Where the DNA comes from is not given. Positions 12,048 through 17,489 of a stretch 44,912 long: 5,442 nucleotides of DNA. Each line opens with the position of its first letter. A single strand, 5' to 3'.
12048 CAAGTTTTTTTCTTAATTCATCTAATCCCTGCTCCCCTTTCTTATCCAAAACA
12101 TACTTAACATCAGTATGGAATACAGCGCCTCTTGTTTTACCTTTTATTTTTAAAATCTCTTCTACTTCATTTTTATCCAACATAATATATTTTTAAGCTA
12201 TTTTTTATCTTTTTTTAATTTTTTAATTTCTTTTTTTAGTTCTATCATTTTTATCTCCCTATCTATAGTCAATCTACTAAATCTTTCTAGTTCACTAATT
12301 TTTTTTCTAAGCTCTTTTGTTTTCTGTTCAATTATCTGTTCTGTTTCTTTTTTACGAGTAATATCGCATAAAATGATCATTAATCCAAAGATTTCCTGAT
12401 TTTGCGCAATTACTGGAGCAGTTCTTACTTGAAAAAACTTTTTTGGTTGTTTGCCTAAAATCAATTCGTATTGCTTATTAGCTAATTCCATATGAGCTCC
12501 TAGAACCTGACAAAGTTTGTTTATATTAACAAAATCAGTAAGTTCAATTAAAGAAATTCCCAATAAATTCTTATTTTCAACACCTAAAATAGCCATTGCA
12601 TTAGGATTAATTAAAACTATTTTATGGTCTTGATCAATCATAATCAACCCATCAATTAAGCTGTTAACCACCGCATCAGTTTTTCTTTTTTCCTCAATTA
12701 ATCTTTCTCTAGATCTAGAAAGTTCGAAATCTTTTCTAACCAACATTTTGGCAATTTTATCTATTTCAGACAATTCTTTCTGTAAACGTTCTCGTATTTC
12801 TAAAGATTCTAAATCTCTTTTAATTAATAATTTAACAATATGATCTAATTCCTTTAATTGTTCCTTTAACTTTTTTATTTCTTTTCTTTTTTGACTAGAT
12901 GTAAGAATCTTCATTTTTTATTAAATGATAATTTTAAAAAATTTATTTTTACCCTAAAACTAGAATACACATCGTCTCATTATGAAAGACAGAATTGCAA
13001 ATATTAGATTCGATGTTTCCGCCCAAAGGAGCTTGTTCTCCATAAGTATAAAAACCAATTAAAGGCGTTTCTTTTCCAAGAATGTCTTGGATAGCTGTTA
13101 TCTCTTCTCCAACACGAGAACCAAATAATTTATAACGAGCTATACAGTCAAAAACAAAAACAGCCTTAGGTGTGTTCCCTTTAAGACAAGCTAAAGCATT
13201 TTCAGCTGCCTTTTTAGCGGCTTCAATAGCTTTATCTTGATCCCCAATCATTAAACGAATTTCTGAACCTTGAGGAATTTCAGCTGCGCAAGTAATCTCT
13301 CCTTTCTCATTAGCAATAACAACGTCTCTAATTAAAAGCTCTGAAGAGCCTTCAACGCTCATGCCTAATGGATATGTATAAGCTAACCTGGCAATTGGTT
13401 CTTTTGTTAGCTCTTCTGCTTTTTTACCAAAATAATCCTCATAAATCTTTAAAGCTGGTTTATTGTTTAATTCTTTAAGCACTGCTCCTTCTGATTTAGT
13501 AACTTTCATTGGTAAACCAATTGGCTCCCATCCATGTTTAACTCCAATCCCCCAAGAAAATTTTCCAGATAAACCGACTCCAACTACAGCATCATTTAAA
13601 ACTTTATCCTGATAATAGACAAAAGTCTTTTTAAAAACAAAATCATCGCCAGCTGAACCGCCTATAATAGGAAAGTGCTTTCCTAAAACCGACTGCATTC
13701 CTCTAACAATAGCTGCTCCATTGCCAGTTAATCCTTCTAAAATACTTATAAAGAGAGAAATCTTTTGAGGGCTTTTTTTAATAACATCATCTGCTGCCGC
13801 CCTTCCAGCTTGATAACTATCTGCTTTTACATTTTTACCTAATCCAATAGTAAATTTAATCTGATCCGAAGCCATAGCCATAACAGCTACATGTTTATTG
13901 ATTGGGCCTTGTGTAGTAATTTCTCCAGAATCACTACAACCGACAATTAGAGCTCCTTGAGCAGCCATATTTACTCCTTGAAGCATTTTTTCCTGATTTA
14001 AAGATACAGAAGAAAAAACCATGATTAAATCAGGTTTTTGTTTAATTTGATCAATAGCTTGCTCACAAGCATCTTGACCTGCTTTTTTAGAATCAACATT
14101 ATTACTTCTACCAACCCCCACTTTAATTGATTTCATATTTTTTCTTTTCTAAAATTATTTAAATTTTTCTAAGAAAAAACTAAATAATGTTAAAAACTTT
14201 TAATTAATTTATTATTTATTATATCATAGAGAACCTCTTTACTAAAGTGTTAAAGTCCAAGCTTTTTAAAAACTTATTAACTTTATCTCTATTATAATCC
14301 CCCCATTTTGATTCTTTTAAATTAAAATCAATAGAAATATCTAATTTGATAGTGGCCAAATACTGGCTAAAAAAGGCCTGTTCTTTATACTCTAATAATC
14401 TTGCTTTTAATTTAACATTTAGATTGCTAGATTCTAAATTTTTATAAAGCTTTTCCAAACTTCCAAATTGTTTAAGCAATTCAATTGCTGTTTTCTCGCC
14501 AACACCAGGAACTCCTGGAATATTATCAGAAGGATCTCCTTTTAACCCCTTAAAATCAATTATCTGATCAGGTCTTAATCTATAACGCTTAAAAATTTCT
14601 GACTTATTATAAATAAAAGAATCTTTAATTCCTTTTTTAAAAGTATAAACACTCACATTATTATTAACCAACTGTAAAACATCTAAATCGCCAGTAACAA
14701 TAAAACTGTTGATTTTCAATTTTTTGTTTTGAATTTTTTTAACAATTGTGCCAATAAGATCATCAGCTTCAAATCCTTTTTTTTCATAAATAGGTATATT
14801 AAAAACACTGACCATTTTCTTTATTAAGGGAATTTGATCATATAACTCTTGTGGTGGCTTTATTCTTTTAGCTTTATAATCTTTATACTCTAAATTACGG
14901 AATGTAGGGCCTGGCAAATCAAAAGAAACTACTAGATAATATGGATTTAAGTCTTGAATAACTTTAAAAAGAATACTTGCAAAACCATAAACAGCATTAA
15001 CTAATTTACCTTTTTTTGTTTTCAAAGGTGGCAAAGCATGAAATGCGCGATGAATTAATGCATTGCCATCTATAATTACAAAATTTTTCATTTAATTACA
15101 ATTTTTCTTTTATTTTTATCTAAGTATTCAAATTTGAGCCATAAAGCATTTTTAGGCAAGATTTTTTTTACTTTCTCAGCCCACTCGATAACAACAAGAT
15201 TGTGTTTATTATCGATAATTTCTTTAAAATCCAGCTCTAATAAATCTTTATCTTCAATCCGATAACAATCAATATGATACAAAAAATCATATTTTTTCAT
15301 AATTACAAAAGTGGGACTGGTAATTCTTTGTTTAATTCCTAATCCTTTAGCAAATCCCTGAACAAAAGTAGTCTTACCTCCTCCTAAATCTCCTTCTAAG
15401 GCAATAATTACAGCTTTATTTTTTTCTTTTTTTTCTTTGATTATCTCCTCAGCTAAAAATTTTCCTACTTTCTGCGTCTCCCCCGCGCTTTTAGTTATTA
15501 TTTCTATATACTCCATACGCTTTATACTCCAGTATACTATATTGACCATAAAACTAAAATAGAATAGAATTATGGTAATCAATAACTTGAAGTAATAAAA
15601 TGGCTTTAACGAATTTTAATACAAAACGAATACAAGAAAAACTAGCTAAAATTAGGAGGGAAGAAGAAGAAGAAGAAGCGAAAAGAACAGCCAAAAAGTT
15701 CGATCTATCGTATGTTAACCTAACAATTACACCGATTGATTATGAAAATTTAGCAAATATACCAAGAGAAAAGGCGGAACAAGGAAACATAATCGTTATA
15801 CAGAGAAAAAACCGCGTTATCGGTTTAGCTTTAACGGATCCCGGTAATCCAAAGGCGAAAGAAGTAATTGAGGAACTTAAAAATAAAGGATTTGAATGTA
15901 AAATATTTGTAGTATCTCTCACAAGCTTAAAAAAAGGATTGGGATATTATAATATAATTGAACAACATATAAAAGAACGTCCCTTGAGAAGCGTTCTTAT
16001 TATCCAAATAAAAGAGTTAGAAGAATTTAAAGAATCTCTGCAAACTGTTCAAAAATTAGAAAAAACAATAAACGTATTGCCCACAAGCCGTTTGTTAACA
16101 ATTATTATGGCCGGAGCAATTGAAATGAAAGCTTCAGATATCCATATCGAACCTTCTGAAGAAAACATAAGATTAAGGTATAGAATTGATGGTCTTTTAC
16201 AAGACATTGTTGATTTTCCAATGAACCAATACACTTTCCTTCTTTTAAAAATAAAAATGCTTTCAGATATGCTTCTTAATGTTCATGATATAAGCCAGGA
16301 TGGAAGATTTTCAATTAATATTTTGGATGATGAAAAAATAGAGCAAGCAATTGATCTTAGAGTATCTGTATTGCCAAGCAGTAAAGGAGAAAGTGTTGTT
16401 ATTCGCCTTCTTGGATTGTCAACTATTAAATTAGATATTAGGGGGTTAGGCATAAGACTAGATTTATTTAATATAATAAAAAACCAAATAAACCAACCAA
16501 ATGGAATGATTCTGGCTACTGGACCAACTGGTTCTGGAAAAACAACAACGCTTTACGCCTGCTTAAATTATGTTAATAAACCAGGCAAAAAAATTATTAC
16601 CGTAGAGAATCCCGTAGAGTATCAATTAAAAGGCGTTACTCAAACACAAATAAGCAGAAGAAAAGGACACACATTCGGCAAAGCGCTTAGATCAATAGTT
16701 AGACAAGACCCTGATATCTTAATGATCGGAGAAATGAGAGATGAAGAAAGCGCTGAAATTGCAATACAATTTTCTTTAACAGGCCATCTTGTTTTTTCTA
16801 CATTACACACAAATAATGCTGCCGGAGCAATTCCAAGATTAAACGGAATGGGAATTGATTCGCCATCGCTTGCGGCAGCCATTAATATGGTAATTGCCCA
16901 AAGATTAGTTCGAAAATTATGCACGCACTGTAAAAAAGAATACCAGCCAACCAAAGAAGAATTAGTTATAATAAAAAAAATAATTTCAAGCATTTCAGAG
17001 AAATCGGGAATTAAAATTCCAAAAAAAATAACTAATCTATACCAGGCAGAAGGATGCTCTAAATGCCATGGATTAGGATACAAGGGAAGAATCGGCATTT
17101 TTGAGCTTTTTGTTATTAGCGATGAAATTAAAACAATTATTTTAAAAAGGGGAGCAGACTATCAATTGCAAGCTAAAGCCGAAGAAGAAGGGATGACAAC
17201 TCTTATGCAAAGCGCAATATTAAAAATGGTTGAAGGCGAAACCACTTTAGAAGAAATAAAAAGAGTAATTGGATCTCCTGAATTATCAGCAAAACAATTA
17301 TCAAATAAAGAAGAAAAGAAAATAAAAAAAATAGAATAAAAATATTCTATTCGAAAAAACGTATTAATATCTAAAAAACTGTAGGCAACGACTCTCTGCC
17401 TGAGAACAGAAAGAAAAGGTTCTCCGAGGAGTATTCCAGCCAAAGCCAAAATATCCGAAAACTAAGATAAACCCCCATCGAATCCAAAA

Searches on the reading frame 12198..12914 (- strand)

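Call 27: search_protein_families(library=pfam, proteins=[window:12198-12914:-], max_evalue=0.001)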
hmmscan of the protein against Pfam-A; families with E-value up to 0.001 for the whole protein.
window:12198-12914:- (238 aa): 6 families
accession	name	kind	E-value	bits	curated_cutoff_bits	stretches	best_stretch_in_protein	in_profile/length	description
PF00989.32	PAS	-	5e-08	33.4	22.6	1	80-185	4-113/113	PAS fold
PF13426.13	PAS_9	-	1.7e-07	31.9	27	1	88-186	2-102/103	PAS domain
PF13596.12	PAS_10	-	1.8e-05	25.7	22.1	1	82-186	4-106/106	PAS domain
PF08448.16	PAS_4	-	4e-05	24.2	23.1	1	84-189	2-109/110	PAS fold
PF13188.13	PAS_8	-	0.00024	21.3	21.8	0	81-128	5-49/65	PAS domain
PF12860.13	PAS_7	-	0.00048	20.7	27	0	84-193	2-115/115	PAS fold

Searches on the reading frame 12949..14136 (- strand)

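Call 27: search_protein_families(library=pfam, proteins=[window:12949-14136:-], max_evalue=0.001)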
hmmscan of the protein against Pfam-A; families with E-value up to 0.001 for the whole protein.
window:12949-14136:- (395 aa): 2 families
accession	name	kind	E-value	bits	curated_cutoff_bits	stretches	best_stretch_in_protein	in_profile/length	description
PF08495.15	FIST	-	3.2e-48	164.6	23.2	1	36-226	1-189/189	FIST N domain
PF10442.14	FIST_C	-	5e-33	114.5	28.5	1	228-370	1-131/131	FIST C domain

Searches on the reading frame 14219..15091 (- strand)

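Call 27: search_protein_families(library=pfam, proteins=[window:14219-15091:-], max_evalue=0.001)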
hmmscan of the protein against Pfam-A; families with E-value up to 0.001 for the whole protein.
window:14219-15091:- (290 aa): 3 families
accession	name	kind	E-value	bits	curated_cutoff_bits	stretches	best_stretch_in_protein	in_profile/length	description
PF02739.22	5_3_exonuc_N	-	2.3e-52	177.4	34.3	1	4-170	2-163/164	5'-3' exonuclease, N-terminal resolvase-like domain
PF01367.25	5_3_exonuc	-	1.9e-32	112.1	40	1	173-268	2-96/97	5'-3' exonuclease, C-terminal SAM fold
PF12826.13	HHH_2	-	0.00077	20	27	0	193-217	7-31/64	Helix-hairpin-helix motif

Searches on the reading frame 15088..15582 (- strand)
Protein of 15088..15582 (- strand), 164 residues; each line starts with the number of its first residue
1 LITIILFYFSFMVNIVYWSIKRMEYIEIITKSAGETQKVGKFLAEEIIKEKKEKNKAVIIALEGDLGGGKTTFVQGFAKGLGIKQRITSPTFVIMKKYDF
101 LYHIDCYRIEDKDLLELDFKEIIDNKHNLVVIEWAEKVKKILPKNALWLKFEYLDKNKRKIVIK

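Call 27: search_protein_families(library=pfam, proteins=[window:15088-15582:-], max_evalue=0.001)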
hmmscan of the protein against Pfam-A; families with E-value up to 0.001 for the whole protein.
window:15088-15582:- (164 aa): 1 family
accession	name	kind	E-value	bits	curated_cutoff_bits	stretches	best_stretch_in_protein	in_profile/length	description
PF02367.23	TsaE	-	1e-34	119.7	26.6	1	31-161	2-128/128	Threonylcarbamoyl adenosine biosynthesis protein TsaE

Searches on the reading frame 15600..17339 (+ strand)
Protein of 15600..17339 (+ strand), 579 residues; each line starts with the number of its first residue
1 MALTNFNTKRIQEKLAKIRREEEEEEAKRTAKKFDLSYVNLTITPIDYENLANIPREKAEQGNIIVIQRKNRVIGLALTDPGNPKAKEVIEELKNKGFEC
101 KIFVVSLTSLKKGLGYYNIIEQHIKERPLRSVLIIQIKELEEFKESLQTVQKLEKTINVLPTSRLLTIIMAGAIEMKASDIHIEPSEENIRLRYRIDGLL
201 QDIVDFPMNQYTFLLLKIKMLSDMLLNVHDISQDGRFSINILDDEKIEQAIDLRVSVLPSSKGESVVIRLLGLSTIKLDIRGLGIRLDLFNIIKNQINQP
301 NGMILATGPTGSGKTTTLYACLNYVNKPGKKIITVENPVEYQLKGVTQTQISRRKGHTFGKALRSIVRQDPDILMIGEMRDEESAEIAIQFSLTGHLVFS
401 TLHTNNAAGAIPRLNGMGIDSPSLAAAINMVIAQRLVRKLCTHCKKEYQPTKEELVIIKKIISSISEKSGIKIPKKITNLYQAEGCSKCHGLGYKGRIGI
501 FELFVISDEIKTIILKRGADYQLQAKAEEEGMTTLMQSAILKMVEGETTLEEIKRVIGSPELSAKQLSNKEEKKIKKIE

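Call 27: search_protein_families(library=pfam, proteins=[window:15600-17339:+], max_evalue=0.001)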
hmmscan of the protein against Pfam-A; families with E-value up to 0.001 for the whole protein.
window:15600-17339:+ (579 aa): 4 families
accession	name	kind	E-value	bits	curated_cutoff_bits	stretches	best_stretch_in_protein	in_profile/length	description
PF00437.27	T2SSE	-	1.9e-116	389.2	24.9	1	161-555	7-370/370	Type II/IV secretion system protein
PF05157.20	MshEN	-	9.8e-06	25.9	23.1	1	34-106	1-72/90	MshEN domain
PF25199.1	nSTAND_NTPase5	-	0.00034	20.9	34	0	294-341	34-82/145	Novel STAND NTPase 5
PF13401.12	AAA_22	-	0.0006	20.6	27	0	300-344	4-48/130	AAA domain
